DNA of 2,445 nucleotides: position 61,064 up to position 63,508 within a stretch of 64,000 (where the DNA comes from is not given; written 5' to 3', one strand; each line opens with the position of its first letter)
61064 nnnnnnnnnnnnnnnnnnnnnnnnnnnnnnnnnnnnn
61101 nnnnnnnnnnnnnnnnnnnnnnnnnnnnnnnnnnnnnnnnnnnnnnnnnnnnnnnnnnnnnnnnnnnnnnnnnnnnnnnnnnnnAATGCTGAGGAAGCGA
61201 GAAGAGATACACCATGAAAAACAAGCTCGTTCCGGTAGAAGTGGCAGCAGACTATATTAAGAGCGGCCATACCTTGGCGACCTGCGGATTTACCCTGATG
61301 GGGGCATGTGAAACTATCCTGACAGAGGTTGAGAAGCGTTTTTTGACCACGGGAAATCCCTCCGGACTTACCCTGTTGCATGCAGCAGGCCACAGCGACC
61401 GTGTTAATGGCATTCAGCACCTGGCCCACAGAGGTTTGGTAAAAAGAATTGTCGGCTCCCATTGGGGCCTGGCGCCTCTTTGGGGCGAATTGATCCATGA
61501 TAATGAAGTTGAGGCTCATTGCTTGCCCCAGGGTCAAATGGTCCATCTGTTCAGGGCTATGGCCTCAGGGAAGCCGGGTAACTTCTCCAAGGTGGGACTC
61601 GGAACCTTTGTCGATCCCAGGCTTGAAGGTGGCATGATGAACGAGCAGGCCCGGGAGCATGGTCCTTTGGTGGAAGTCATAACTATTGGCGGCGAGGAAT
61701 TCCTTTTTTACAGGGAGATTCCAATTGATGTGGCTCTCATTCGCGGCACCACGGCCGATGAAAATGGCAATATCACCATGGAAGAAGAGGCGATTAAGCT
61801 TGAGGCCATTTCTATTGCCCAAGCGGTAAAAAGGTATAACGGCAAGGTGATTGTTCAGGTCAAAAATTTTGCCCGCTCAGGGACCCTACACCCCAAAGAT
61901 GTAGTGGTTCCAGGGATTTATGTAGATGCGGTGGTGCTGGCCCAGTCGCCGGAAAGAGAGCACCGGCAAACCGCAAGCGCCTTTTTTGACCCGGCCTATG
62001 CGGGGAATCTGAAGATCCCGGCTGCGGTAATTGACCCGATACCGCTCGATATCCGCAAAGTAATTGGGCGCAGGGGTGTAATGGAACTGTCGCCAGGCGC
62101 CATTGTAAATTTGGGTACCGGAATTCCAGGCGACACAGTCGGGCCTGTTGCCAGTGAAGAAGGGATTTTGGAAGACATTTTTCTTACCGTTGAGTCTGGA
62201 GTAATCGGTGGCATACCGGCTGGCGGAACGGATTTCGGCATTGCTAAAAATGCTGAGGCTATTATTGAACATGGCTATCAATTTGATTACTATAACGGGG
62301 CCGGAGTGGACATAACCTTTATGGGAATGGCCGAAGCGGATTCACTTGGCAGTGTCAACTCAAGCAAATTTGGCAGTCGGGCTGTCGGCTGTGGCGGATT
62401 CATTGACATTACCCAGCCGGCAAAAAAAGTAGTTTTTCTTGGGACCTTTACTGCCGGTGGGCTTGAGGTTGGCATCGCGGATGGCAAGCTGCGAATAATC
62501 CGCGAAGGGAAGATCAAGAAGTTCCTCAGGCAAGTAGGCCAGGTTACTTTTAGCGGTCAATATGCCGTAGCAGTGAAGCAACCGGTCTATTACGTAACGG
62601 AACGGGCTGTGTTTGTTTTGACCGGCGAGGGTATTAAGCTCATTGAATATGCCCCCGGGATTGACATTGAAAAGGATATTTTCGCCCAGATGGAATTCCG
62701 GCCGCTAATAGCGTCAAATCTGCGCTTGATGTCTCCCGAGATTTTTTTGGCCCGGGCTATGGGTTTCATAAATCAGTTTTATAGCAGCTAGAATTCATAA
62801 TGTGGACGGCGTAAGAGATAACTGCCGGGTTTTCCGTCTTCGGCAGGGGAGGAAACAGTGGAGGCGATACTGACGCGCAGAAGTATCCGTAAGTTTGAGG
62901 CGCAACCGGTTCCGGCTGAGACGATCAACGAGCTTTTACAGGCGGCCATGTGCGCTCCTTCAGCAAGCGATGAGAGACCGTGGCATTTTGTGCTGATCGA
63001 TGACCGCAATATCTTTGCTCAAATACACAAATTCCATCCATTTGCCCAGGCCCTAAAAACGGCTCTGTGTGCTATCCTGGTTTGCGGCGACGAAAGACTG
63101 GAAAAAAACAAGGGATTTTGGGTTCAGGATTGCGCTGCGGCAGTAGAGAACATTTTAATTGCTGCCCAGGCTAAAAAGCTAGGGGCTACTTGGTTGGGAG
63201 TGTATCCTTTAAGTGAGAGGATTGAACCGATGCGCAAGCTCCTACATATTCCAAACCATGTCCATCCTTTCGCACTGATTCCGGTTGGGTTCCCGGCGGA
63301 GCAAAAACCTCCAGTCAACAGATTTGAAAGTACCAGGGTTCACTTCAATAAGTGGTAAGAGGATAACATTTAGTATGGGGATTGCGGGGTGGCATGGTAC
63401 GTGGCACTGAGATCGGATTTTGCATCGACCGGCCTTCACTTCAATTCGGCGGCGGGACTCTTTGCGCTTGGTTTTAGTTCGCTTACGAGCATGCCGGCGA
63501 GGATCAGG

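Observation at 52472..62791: LacI-controlled operon joins a ribose-type sugar importer to a lactonase/CoA-transferase/beta-oxidation-like enzyme set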

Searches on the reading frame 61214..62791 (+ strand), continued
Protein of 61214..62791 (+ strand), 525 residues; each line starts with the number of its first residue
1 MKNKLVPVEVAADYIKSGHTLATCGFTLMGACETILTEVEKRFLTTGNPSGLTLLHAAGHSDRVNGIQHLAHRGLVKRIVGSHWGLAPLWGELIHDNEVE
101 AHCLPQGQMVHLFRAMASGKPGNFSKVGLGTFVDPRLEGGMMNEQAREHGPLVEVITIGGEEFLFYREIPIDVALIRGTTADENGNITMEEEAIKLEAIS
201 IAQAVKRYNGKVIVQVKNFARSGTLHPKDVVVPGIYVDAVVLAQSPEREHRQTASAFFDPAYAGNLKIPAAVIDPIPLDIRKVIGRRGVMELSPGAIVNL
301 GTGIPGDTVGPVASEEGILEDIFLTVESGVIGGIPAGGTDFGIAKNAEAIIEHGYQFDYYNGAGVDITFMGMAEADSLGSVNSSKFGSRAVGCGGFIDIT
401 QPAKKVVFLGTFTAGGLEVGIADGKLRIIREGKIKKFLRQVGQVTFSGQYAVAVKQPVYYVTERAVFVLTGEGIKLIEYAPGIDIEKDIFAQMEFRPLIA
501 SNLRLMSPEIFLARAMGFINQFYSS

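Call 89: search_protein_families(library=ncbifam, proteins=[L014:2414-3160:+, L010:8345-9082:+, L011:9240-9980:+, L015:8323-9063:+], max_evalue=1e-55)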
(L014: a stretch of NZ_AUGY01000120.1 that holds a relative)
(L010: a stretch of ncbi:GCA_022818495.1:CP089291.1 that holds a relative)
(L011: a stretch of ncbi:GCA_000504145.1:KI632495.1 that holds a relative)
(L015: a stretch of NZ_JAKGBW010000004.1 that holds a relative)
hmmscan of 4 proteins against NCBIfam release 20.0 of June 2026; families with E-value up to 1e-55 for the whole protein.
L014:2414-3160:+ (248 aa): 37 families (the best 25 are shown)
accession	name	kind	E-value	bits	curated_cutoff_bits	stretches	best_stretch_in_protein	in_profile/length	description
NF004198.0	PRK05653.1-3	equivalog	2.2e-105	351.6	296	1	4-248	3-248/248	3-oxoacyl-ACP reductase FabG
TIGR01830.1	3oxo_ACP_reduc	equivalog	5.5e-90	301.2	297.75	1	11-247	1-239/239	3-oxoacyl-[acyl-carrier-protein] reductase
NF004197.0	PRK05653.1-1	equivalog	1.2e-80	270.8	332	1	5-247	4-247/249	3-oxoacyl-ACP reductase FabG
TIGR01829.1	AcAcCoA_reduct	subfamily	6e-77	258.6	302.1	1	10-246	2-240/242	acetoacetyl-CoA reductase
NF009466.0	PRK12826.1-2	subfamily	6.7e-77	258.3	222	1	9-247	4-245/248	3-oxoacyl-ACP reductase FabG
NF009464.0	PRK12824.1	subfamily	3.1e-75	253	269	1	9-246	3-242/245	3-oxoacyl-ACP reductase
NF004200.0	PRK05653.1-5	equivalog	1.6e-71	240.7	273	1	9-247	3-242/242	3-oxoacyl-ACP reductase FabG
NF004199.0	PRK05653.1-4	equivalog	3e-71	239.9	301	1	4-248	1-247/247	3-oxoacyl-ACP reductase FabG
NF009546.0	PRK12935.1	equivalog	5e-71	239.1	418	1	3-247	1-246/247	acetoacetyl-CoA reductase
NF053542.1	FlxB_rubin_SDR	equivalog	1.9e-69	234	340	1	9-246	1-239/239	flexirubin biosynthesis SDR family reductase FlxB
NF006072.0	PRK08217.1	subfamily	3.3e-67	226.9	298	1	5-247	2-252/253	3-ketoacyl-(acyl-carrier-protein) reductase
NF005559.1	PRK07231.1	subfamily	3e-66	223.5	215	1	6-247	2-248/249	glucose 1-dehydrogenase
NF009468.0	PRK12826.1-4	equivalog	1.4e-64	218.3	318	1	4-248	3-249/256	SDR family oxidoreductase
NF052558.1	MBtsdlDhBudC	equivalog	3.7e-62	210.1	270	1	7-246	2-241/250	meso-2,3-butanediol dehydrogenase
TIGR01831.1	fabG_rel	equivalog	7.3e-62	208.8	338.85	1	12-247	2-239/239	3-ketoacyl-ACP reductase FabG2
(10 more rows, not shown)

L010:8345-9082:+ (245 aa): 34 families (the best 25 are shown)
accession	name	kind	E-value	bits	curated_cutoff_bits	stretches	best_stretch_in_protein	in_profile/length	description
NF004198.0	PRK05653.1-3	equivalog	1.3e-106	355.6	296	1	4-244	6-247/248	3-oxoacyl-ACP reductase FabG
TIGR01830.1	3oxo_ACP_reduc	equivalog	8.2e-88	294.1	297.75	1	8-243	1-238/239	3-oxoacyl-[acyl-carrier-protein] reductase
NF004197.0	PRK05653.1-1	equivalog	7.9e-78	261.5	332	1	3-244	5-247/249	3-oxoacyl-ACP reductase FabG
TIGR01829.1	AcAcCoA_reduct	subfamily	8.4e-76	254.8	302.1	1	6-243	1-240/242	acetoacetyl-CoA reductase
NF009466.0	PRK12826.1-2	subfamily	1.2e-74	251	222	1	6-242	4-243/248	3-oxoacyl-ACP reductase FabG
NF009464.0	PRK12824.1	subfamily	6.5e-72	242.1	269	1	6-244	3-243/245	3-oxoacyl-ACP reductase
NF004199.0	PRK05653.1-4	equivalog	1.8e-70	237.3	301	1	1-244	1-246/247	3-oxoacyl-ACP reductase FabG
NF006072.0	PRK08217.1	subfamily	2e-68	230.9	298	1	2-243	2-251/253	3-ketoacyl-(acyl-carrier-protein) reductase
NF005559.1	PRK07231.1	subfamily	1.9e-67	227.4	215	1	3-244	2-248/249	glucose 1-dehydrogenase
NF004200.0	PRK05653.1-5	equivalog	2e-67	227.3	273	1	7-244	4-242/242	3-oxoacyl-ACP reductase FabG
NF009546.0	PRK12935.1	equivalog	4.1e-67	226.3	418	1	2-243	3-245/247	acetoacetyl-CoA reductase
NF053542.1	FlxB_rubin_SDR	equivalog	6.5e-67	225.7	340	1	6-242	1-238/239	flexirubin biosynthesis SDR family reductase FlxB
NF009093.0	PRK12429.1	subfamily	5.3e-65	219.3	258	1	3-244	3-257/259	3-hydroxybutyrate dehydrogenase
NF052558.1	MBtsdlDhBudC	equivalog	1.3e-63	214.9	270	1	3-243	1-241/250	meso-2,3-butanediol dehydrogenase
NF009468.0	PRK12826.1-4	equivalog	1.2e-62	212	318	1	2-245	4-249/256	SDR family oxidoreductase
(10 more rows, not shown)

L011:9240-9980:+ (246 aa): 32 families (the best 25 are shown)
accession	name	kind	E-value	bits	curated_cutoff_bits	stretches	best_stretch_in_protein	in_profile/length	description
NF004198.0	PRK05653.1-3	equivalog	1.6e-107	358.6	296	1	4-245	5-247/248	3-oxoacyl-ACP reductase FabG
TIGR01830.1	3oxo_ACP_reduc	equivalog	7.6e-87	291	297.75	1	9-244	1-238/239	3-oxoacyl-[acyl-carrier-protein] reductase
NF004197.0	PRK05653.1-1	equivalog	8.2e-79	264.7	332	1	3-245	4-247/249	3-oxoacyl-ACP reductase FabG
TIGR01829.1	AcAcCoA_reduct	subfamily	4.4e-77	259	302.1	1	7-244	1-240/242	acetoacetyl-CoA reductase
NF009464.0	PRK12824.1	subfamily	2.1e-73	247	269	1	7-245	3-243/245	3-oxoacyl-ACP reductase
NF009466.0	PRK12826.1-2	subfamily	2.9e-72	243.1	222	1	7-243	4-243/248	3-oxoacyl-ACP reductase FabG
NF006072.0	PRK08217.1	subfamily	1.6e-70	237.8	298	1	2-244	1-251/253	3-ketoacyl-(acyl-carrier-protein) reductase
NF004199.0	PRK05653.1-4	equivalog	2.2e-68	230.5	301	1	2-245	1-246/247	3-oxoacyl-ACP reductase FabG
NF009546.0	PRK12935.1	equivalog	3.5e-68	229.8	418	1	1-244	1-245/247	acetoacetyl-CoA reductase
NF004200.0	PRK05653.1-5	equivalog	2.8e-66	223.5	273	1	8-245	4-242/242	3-oxoacyl-ACP reductase FabG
NF005559.1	PRK07231.1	subfamily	3.1e-66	223.4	215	1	4-245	2-248/249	glucose 1-dehydrogenase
NF053542.1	FlxB_rubin_SDR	equivalog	2.2e-64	217.5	340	1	7-243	1-238/239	flexirubin biosynthesis SDR family reductase FlxB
NF009093.0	PRK12429.1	subfamily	8.1e-64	215.4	258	1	4-245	3-257/259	3-hydroxybutyrate dehydrogenase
NF052558.1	MBtsdlDhBudC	equivalog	6e-63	212.7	270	1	5-244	2-241/250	meso-2,3-butanediol dehydrogenase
NF009468.0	PRK12826.1-4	equivalog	2.3e-62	211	318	1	3-245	4-248/256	SDR family oxidoreductase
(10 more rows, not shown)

L015:8323-9063:+ (246 aa): 36 families (the best 25 are shown)
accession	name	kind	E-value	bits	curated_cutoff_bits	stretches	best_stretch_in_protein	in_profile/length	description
NF004198.0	PRK05653.1-3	equivalog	1.2e-105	352.4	296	1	4-246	5-248/248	3-oxoacyl-ACP reductase FabG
TIGR01830.1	3oxo_ACP_reduc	equivalog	3.1e-87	292.3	297.75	1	9-245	1-239/239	3-oxoacyl-[acyl-carrier-protein] reductase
NF004197.0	PRK05653.1-1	equivalog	4.9e-84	281.8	332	1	3-245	4-247/249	3-oxoacyl-ACP reductase FabG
NF009466.0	PRK12826.1-2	subfamily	4.3e-76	255.7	222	1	7-245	4-245/248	3-oxoacyl-ACP reductase FabG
TIGR01829.1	AcAcCoA_reduct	subfamily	1.9e-75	253.7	302.1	1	7-244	1-240/242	acetoacetyl-CoA reductase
NF009464.0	PRK12824.1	subfamily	1.5e-72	244.2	269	1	7-244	3-242/245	3-oxoacyl-ACP reductase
NF004199.0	PRK05653.1-4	equivalog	3.8e-72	242.8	301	1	2-246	1-247/247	3-oxoacyl-ACP reductase FabG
NF009546.0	PRK12935.1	equivalog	1.1e-70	238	418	1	1-245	1-246/247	acetoacetyl-CoA reductase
NF005559.1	PRK07231.1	subfamily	1.8e-70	237.3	215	1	4-245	2-248/249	glucose 1-dehydrogenase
NF004200.0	PRK05653.1-5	equivalog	1.3e-69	234.4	273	1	7-245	3-242/242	3-oxoacyl-ACP reductase FabG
NF053542.1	FlxB_rubin_SDR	equivalog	1.9e-68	230.7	340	1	7-244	1-239/239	flexirubin biosynthesis SDR family reductase FlxB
NF053701.1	CsHdxCHCADhChcB2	equivalog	3.9e-67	226.3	350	1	4-244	1-242/245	cis-4-hydroxycyclohexanecarboxylate dehydrogenase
NF006072.0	PRK08217.1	subfamily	2.1e-66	224.3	298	1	2-245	1-252/253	3-ketoacyl-(acyl-carrier-protein) reductase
NF047923.1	pyridox_DH_SDR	equivalog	1.1e-65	221.6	325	1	5-245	2-241/243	pyridoxal 4-dehydrogenase, SDR-type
NF052558.1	MBtsdlDhBudC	equivalog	2.5e-65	220.5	270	1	5-244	2-241/250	meso-2,3-butanediol dehydrogenase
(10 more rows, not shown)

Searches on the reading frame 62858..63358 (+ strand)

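Call 5: search_protein_families(library=pfam, proteins=[window:62858-63358:+])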
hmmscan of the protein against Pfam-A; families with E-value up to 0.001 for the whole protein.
window:62858-63358:+ (166 aa): 2 families
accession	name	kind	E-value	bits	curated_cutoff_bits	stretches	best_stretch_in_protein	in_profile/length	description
PF00881.29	Nitroreductase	-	4.5e-24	86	23.5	2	4-52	1-49/167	Nitroreductase family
PF14512.11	TM1586_NiRdase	-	3.4e-11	43.6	27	1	21-60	158-197/215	Putative TM nitroreductase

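Call 6: search_protein_families(library=ncbifam, proteins=[window:62858-63358:+])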
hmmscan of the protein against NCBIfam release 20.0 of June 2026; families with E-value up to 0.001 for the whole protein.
window:62858-63358:+ (166 aa): 7 families
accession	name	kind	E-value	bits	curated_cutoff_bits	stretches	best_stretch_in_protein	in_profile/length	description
TIGR02476.1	BluB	equivalog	3.1e-19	69.2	150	2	2-63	11-72/205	5,6-dimethylbenzimidazole synthase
NF009810.0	PRK13294.1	equivalog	9.8e-19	67.5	304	2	2-53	256-307/449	coenzyme F420-0:L-glutamate ligase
TIGR03553.1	F420_FbiB_CTERM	equivalog_domain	5e-18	65.5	249.55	2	2-53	1-52/194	F420 biosynthesis protein FbiB, C-terminal domain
NF008033.1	PRK10765.1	equivalog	5.2e-12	45.7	223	1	2-152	6-166/240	oxygen-insensitive NADPH nitroreductase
NF008088.0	PRK10828.1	equivalog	4.9e-06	26.2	183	1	2-51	5-54/183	NAD(P)H nitroreductase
NF008275.0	PRK11053.1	equivalog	4.4e-05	23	227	1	3-58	6-62/217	oxygen-insensitive NAD(P)H nitroreductase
NF005901.0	PRK07877.1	equivalog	0.00074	17.9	476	0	13-60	367-413/722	Rv1355c family protein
